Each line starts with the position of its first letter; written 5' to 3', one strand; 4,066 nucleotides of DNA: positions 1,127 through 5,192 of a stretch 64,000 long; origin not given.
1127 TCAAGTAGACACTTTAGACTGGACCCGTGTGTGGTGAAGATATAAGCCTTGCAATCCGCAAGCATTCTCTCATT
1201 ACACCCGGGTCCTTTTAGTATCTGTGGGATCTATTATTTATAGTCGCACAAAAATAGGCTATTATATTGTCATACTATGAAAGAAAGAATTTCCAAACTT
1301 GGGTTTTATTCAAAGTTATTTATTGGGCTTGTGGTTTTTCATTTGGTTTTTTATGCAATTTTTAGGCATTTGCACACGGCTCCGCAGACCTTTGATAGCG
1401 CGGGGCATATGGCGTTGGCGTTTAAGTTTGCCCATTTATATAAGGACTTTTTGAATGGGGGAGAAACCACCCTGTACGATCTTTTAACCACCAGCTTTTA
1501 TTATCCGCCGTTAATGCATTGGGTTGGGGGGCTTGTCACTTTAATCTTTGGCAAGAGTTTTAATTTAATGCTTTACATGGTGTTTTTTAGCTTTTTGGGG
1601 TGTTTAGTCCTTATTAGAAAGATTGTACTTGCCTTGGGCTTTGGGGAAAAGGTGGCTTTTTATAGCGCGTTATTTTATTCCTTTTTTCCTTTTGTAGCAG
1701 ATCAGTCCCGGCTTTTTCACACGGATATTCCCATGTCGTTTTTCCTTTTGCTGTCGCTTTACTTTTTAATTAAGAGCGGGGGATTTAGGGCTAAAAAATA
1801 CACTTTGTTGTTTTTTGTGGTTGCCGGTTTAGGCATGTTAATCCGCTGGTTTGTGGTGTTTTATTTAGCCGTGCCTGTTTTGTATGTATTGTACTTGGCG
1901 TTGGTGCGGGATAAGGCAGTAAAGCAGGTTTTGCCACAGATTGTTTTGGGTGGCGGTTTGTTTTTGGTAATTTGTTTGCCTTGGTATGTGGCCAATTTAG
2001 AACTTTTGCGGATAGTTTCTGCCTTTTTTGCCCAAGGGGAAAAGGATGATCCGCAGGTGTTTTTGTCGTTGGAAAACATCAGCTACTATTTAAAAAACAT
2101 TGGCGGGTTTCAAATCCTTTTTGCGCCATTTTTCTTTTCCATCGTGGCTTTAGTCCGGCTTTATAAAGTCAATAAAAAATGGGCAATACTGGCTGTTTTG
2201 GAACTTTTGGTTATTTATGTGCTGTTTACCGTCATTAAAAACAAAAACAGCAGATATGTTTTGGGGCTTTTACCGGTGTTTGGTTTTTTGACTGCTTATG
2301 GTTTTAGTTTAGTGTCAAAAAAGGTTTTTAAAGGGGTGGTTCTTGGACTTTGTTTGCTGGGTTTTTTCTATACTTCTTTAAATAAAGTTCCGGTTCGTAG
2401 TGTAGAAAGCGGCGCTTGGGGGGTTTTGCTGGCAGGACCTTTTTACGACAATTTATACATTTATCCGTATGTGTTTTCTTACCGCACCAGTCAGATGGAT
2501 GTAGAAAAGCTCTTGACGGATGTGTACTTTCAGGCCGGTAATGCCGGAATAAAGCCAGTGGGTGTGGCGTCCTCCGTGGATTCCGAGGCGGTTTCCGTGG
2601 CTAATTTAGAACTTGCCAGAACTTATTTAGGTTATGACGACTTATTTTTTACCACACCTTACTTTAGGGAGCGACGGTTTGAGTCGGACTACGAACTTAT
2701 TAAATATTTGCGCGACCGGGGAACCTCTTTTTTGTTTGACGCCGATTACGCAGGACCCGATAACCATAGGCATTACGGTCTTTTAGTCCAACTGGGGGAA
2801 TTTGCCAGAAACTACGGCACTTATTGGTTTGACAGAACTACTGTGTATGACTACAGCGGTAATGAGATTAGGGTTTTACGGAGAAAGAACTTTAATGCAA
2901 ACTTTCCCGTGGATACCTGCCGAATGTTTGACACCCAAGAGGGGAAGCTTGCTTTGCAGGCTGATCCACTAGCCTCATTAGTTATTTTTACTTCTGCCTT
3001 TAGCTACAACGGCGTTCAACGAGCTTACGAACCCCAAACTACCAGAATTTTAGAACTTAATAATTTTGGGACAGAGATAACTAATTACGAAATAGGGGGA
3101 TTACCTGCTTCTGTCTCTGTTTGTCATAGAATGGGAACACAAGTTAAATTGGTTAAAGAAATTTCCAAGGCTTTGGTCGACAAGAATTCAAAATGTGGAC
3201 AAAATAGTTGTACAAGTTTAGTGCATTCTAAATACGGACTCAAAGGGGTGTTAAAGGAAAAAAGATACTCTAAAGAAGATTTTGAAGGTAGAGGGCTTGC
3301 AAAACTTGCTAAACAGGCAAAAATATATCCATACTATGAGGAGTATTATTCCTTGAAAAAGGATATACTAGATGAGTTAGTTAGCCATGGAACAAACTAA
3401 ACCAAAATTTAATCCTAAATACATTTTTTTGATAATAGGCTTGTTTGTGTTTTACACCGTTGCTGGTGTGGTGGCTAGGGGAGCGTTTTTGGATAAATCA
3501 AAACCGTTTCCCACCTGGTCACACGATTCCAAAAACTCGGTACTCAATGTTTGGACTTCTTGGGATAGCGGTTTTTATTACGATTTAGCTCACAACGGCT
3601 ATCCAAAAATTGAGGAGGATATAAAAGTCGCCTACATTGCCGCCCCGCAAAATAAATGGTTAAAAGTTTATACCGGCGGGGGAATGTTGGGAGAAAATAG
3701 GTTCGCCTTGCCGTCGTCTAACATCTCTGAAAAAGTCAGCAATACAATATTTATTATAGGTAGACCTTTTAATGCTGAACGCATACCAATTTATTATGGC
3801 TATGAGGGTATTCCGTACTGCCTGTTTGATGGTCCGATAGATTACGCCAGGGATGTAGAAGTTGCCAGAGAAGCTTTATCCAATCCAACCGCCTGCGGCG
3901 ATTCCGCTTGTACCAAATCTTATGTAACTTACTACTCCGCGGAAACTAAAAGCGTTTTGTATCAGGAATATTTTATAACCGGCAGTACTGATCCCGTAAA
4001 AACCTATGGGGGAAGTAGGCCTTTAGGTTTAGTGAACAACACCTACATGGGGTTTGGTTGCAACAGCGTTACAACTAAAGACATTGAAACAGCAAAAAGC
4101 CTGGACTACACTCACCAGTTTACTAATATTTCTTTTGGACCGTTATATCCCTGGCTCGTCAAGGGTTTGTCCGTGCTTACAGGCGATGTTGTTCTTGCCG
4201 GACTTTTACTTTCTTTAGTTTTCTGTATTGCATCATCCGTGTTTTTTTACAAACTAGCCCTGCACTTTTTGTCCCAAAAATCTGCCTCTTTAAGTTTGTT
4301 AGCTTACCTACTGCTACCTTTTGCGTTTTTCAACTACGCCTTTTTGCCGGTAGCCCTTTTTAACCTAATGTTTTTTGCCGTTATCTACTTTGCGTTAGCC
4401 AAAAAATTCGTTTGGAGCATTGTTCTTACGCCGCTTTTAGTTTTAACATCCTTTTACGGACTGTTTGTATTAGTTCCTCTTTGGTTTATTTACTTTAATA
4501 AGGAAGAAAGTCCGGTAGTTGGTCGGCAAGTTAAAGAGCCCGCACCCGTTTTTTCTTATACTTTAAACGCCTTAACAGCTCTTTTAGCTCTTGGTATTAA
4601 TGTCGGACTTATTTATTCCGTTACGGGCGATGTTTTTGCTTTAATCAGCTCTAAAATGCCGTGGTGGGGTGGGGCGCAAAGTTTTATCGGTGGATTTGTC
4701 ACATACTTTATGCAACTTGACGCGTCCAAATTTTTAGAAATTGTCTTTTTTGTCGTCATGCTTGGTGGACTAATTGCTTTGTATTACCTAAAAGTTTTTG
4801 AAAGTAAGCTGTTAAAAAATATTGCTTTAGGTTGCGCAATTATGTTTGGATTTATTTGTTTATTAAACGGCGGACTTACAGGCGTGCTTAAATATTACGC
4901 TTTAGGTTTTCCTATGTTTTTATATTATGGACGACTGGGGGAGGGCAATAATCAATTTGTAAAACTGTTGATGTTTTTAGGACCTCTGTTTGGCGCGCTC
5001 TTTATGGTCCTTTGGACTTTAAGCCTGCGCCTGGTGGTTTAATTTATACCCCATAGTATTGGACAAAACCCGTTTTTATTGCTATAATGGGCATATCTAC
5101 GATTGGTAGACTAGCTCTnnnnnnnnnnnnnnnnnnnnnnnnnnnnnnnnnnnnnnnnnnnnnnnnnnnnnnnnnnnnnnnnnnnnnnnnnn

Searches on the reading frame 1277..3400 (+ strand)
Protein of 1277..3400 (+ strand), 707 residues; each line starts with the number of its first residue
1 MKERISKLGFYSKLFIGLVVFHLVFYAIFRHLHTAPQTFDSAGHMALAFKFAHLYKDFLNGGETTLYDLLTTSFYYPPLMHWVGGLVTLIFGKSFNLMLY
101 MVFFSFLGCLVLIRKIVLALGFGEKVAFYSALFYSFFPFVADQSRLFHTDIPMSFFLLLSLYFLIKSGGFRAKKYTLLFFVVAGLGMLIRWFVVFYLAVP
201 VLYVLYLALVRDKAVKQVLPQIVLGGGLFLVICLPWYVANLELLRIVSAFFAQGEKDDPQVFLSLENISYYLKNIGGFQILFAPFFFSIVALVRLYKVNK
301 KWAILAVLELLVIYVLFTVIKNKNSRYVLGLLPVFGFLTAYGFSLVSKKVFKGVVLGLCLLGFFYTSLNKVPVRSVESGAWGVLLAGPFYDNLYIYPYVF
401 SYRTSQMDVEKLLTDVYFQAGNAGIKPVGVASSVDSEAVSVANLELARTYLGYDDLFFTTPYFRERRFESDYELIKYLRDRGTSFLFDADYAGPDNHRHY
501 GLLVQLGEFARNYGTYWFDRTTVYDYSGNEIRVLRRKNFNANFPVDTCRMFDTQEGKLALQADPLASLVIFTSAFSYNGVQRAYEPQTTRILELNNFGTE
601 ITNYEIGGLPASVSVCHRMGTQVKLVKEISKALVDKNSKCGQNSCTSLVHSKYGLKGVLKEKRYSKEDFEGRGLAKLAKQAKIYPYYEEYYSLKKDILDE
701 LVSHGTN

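Call 3: search_protein_families(library=pfam, proteins=[window:1277-3400:+], max_evalue=0.01)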
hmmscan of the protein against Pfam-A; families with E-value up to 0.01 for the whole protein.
window:1277-3400:+ (707 aa): 2 families
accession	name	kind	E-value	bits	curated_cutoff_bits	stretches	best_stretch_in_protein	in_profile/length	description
PF13231.12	PMT_2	-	4.8e-15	56.6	26.1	1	77-236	3-157/160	Dolichyl-phosphate-mannose-protein mannosyltransferase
PF02366.24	PMT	-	1.1e-05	25.5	22.7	1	68-240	54-234/245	Dolichyl-phosphate-mannose-protein mannosyltransferase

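Call 36: search_protein_families(library=ncbifam, proteins=[window:1277-3400:+], max_evalue=0.01)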
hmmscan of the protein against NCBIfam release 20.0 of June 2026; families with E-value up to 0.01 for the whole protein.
window:1277-3400:+ (707 aa): 1 family
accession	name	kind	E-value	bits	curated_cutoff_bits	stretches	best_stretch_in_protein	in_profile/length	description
NF047440.1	LA3751_2_3_fam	subfamily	0.00086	18.2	200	1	74-366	79-378/460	LA_3751/LA_3752 family putative glycosyltransferase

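Call 71: search_solved_structures(query=window:1277-3400:+, max_evalue=1)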
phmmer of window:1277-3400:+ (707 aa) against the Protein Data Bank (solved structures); distinct sequences matched with E-value up to 1: 1.
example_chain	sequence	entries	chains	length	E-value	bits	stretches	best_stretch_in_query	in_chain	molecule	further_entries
5ezm_A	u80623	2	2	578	0.00018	23.4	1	52-361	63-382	4-amino-4-deoxy-L-arabinose transferase or related glycosyltransferases of PMT family | 4-amino-4-deoxy-L-arabinose (L-Ara4N) transferase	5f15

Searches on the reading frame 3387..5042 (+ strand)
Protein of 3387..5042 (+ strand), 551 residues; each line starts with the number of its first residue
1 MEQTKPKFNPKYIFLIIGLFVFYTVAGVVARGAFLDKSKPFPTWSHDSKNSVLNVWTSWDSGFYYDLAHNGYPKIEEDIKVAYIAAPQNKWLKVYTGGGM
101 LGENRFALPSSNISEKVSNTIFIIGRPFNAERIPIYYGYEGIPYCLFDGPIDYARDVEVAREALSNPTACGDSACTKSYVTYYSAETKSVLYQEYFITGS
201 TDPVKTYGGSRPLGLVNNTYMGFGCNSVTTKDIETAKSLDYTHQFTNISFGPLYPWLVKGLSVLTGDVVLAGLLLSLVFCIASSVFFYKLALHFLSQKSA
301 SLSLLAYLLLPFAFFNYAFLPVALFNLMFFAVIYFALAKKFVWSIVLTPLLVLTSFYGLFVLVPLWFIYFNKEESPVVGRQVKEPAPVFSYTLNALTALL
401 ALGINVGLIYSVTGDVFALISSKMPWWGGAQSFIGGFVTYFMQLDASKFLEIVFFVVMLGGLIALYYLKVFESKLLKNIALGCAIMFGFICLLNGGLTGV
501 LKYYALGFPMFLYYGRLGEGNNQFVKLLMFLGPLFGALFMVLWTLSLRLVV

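Call 3: search_protein_families(library=pfam, proteins=[window:3387-5042:+], max_evalue=0.01)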
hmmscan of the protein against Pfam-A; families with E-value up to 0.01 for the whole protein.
window:3387-5042:+ (551 aa): 1 family
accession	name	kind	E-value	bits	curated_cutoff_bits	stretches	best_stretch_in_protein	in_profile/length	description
PF13231.12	PMT_2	-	0.0092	16.6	26.1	1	252-314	4-66/160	Dolichyl-phosphate-mannose-protein mannosyltransferase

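Call 36: search_protein_families(library=ncbifam, proteins=[window:3387-5042:+], max_evalue=0.01)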
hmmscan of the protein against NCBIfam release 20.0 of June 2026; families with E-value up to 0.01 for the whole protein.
window:3387-5042:+ (551 aa): 0 families

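Call 73: search_solved_structures(query=window:3387-5042:+, max_evalue=1)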
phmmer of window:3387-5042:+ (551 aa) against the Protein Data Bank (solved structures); distinct sequences matched with E-value up to 1: 0.
